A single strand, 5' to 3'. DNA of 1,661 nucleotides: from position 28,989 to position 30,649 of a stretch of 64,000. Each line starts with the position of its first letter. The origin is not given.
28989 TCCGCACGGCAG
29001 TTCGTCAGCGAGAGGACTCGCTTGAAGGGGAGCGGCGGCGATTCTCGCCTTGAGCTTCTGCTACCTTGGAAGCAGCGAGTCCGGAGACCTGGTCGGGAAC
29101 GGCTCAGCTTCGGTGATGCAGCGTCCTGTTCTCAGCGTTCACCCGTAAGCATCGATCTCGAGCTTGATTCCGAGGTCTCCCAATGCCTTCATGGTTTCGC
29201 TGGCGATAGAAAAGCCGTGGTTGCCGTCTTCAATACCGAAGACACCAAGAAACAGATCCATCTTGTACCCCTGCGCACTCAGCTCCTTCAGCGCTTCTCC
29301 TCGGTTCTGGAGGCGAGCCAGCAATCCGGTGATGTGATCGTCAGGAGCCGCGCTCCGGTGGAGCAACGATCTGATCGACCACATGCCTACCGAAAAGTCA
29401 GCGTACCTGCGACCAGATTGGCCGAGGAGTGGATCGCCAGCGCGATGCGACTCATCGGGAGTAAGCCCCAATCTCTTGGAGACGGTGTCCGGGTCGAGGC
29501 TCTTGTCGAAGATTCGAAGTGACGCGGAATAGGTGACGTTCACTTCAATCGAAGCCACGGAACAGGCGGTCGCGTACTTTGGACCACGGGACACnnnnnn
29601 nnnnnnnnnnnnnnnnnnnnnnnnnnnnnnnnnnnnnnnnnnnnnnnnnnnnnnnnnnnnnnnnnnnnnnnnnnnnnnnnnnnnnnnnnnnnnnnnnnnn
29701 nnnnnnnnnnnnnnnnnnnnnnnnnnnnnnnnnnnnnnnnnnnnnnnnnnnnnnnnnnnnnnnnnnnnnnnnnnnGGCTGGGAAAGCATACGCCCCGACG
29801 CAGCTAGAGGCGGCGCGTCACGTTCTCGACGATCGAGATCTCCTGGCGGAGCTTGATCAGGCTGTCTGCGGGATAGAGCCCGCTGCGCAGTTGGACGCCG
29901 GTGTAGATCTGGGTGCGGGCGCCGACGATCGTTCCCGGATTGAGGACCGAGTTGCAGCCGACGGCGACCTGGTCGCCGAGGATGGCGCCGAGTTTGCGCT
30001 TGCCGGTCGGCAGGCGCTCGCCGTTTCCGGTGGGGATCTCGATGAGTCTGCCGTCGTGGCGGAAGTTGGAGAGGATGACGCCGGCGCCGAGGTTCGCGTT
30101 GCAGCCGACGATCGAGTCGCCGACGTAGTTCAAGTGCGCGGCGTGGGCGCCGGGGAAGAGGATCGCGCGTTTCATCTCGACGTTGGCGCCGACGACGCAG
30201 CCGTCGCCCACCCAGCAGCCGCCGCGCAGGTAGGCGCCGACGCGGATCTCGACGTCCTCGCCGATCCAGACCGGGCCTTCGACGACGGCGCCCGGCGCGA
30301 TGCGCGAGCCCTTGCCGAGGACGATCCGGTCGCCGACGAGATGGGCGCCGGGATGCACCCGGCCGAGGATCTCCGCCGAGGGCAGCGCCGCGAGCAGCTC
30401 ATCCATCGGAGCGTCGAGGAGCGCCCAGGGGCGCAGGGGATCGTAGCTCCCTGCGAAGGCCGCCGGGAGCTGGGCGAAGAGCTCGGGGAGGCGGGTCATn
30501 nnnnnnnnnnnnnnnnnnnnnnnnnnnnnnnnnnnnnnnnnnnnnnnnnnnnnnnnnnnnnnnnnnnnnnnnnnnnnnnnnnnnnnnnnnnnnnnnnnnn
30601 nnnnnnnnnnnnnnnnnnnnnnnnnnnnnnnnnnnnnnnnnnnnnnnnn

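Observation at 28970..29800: Low-GC islet: Unstab_antitox antitoxin upstream of a DUF4279 protein, a candidate unconventional toxin-antitoxin pair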

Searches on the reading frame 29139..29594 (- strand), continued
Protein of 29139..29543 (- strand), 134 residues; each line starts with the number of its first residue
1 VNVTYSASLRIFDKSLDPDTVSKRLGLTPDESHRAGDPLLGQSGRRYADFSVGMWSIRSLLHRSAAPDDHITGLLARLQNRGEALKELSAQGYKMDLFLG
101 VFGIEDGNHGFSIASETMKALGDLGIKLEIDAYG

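Call 58: search_solved_structures(query=A2, max_evalue=10)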
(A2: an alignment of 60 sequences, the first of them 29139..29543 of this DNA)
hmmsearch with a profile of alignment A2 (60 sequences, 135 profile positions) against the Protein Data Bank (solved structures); distinct sequences matched with E-value up to 10: 6.
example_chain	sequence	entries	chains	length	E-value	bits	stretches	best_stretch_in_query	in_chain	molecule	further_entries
7avh_A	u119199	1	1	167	0.032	17.1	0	17-66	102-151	LPXTG cell wall surface protein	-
9nv3_A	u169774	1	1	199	0.055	16.3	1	49-117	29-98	DUF1788 domain-containing protein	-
1wst_A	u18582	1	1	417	0.41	13.5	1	81-128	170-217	multiple substrate aminotransferase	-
3kd3_A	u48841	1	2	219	1.4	11.8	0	57-96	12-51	Phosphoserine phosphohydrolase-like protein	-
4u6h_E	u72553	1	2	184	1.8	11.4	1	62-117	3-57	Protein L1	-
6kos_A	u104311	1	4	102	5.2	10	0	64-90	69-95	SUWA (Super WA20)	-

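Call 60: find_homologous_proteins(query=A2, max_evalue=0.00001)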
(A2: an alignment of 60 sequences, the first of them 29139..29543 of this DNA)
Query A2 (60 sequences) (134 aa, profile of the alignment): 27 proteins with E <= 0.00001 among 4890 candidates.
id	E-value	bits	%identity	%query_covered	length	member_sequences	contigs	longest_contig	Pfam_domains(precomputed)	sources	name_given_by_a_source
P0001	2.0e-45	172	98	100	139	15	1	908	PF14106.13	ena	-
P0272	3.3e-39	152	42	98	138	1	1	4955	PF14106.13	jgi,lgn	-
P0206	1.6e-35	140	30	95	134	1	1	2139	PF14106.13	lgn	-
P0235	1.8e-35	139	30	94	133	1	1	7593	PF14106.13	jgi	jgi:hypothetical protein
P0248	1.0e-28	118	32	96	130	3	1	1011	PF14106.13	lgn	-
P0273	1.5e-26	111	29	96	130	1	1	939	PF14106.13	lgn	-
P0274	2.2e-26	110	34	96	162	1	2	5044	PF14106.13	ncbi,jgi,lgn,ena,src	-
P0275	7.3e-26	108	33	96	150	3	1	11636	PF14106.13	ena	-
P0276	8.6e-26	108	30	96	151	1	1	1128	PF14106.13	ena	-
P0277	1.8e-25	107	34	96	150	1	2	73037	PF14106.13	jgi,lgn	-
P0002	4.4e-25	106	82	68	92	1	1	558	PF14106.13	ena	-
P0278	6.4e-23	99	33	96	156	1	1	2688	PF14106.13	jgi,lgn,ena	-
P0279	5.2e-22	96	31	87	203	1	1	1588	PF14106.13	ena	-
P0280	2.6e-20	90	31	99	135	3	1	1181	PF14106.13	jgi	-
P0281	3.0e-20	90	31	95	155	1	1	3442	PF14106.13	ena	-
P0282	3.4e-19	87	28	93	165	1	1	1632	PF14106.13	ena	-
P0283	2.0e-18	84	30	93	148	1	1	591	PF14106.13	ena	-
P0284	2.9e-18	84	26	96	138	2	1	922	PF14106.13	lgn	-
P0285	1.2e-15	75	30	96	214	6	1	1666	PF14106.13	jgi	jgi:hypothetical protein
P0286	1.6e-15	75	34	94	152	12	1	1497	PF14106.13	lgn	-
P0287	4.4e-9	54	33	28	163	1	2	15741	PF14106.13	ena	-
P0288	1.8e-8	52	38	36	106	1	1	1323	PF14106.13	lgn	-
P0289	2.1e-8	52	35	54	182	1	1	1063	PF14106.13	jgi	jgi:hypothetical protein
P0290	5.7e-7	47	33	36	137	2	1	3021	PF14106.13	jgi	jgi:hypothetical protein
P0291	1.4e-6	46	25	41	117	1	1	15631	PF14106.13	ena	-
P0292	4.1e-6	44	25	41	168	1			PF14106.13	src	-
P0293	7.5e-6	44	33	28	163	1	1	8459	PF14106.13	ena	-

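Call 61: find_encoding_contigs(protein=P0272, flank=3000, max_places=2)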
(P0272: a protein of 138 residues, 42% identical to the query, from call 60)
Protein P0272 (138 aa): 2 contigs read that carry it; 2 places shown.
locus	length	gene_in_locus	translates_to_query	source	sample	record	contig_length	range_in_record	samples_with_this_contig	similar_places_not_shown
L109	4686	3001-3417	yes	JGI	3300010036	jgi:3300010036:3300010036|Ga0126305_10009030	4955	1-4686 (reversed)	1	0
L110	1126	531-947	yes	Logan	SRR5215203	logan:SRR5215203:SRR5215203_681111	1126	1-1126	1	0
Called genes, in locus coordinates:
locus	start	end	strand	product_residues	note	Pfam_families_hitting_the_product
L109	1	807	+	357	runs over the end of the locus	?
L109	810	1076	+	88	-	-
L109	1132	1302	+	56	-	-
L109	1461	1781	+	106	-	-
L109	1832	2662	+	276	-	PF05593:RHS_repeat (faint), PF25023:TEN_YD-shell (faint)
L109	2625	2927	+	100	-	-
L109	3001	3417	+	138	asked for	PF14106:DUF4279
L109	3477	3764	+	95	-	-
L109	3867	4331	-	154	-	-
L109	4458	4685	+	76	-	?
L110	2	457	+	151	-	?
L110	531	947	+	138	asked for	PF14106:DUF4279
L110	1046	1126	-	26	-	?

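Call 62: find_encoding_contigs(protein=P0235, flank=3000, max_places=2)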
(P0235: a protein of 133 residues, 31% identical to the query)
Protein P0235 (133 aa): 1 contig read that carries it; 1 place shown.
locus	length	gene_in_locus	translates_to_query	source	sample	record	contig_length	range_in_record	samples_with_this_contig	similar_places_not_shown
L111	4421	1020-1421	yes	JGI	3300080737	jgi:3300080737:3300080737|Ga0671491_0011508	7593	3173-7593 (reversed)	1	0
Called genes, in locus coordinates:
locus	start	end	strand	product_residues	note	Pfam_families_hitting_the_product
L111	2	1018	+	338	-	?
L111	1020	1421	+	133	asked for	PF14106:DUF4279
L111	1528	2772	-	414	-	-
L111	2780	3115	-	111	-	-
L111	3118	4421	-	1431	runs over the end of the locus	PF14331:IcmF-related_N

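Call 63: find_encoding_contigs(protein=P0275, flank=3000, max_places=2)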
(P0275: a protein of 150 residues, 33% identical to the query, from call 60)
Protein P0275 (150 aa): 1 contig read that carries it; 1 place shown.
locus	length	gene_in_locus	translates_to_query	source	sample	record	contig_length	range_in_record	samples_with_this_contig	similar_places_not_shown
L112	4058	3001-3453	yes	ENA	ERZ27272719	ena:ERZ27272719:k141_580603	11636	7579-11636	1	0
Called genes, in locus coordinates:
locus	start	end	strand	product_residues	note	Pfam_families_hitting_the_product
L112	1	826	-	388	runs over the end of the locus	PF02463:SMC_N (weak), PF13175:AAA_15 (weak), PF13476:AAA_23 (weak), PF13304:AAA_21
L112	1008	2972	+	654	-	PF02638:GHL10, PF16373:DUF4985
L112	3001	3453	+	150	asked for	PF14106:DUF4279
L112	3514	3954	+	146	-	-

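Call 64: find_encoding_contigs(protein=P0277, flank=3000, max_places=2)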
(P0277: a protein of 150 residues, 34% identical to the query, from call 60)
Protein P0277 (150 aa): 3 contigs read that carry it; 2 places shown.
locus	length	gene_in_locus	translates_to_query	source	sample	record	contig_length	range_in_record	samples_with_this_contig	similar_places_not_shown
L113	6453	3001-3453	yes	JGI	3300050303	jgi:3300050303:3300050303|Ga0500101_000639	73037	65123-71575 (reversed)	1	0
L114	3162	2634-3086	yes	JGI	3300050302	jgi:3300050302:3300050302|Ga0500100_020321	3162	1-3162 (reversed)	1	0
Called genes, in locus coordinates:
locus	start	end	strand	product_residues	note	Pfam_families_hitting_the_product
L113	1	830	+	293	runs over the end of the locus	PF08867:FRG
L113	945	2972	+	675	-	PF02638:GHL10, PF16373:DUF4985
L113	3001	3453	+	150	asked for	PF14106:DUF4279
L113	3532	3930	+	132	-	-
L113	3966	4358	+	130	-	-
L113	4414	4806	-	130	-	-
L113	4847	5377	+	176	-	PF01385:OrfB_IS605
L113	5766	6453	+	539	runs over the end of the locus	-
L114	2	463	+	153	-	?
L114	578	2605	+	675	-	PF02638:GHL10, PF16373:DUF4985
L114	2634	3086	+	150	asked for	PF14106:DUF4279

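Call 65: search_protein_families(library=pfam, proteins=[L111:2-1018:+, L109:1832-2662:+, L109:2625-2927:+, L105:3561-3992:+], max_evalue=0.01)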
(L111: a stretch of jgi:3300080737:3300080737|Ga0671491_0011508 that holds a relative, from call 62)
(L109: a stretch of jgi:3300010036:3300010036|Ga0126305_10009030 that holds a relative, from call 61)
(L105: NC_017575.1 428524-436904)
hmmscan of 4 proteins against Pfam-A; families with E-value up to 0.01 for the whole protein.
L111:2-1018:+ (338 aa): 1 family
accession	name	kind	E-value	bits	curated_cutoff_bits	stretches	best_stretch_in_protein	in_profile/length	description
PF03527.20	RHS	-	2e-06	27.9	27.9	1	42-61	1-20/38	RHS protein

L109:1832-2662:+ (276 aa): 1 family
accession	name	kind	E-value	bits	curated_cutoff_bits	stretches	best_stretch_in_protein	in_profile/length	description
PF05593.20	RHS_repeat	-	5.9e-11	42.9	22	1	183-205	1-28/38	RHS Repeat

L109:2625-2927:+ (100 aa): 0 families

L105:3561-3992:+ (143 aa): 0 families

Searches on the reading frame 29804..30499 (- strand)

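Call 4: search_protein_families(library=pfam, proteins=[window:29804-30499:-], max_evalue=0.01)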
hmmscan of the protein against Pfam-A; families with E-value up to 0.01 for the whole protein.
window:29804-30499:- (231 aa): 3 families
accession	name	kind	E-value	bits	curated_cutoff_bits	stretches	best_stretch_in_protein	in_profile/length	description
PF00132.30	Hexapep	-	1.2e-16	60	27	2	77-109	2-34/36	Bacterial transferase hexapeptide (six repeats)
PF25084.1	LbH_EIF2B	-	7.2e-11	42.5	54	1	64-144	9-88/105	EIF2B subunit epsilon LbH domain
PF24894.1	Hexapep_GlmU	-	0.0088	16.6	23.3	0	96-145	20-68/104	GlmU-like, C-terminal hexapeptide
